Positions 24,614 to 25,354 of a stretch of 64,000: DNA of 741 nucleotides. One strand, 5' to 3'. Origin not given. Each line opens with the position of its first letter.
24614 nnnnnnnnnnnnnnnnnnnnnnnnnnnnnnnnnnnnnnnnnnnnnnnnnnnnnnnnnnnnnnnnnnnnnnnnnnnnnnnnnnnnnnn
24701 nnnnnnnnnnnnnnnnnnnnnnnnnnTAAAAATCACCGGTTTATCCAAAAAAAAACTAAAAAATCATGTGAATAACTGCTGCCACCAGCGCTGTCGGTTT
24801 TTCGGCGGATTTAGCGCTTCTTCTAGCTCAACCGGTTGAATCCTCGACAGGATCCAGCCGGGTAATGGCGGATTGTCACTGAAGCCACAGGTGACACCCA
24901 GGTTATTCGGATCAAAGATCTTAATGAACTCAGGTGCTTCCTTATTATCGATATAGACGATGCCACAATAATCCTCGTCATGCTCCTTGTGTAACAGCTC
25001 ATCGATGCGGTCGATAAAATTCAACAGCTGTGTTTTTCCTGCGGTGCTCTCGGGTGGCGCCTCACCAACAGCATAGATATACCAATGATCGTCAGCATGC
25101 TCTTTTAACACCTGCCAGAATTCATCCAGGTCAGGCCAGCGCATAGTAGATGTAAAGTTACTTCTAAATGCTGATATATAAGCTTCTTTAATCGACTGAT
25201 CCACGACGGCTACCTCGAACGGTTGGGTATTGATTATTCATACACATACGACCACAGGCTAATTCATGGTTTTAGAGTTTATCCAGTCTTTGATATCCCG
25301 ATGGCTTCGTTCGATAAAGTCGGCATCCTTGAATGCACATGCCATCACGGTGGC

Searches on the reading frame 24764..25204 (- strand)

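Call 3: search_protein_families(library=ncbifam, proteins=[window:24764-25204:-], max_evalue=0.01)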
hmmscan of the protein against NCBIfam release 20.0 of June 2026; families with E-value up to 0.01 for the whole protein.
window:24764-25204:- (146 aa): 0 families

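Call 4: search_protein_families(library=pfam, proteins=[window:24764-25204:-], max_evalue=0.01)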
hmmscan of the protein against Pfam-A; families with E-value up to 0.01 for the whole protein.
window:24764-25204:- (146 aa): 1 family
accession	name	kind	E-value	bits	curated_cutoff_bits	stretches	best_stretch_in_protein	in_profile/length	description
PF05979.17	DUF896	-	0.0076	16.5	24.2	0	4-21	28-45/64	Bacterial protein of unknown function (DUF896)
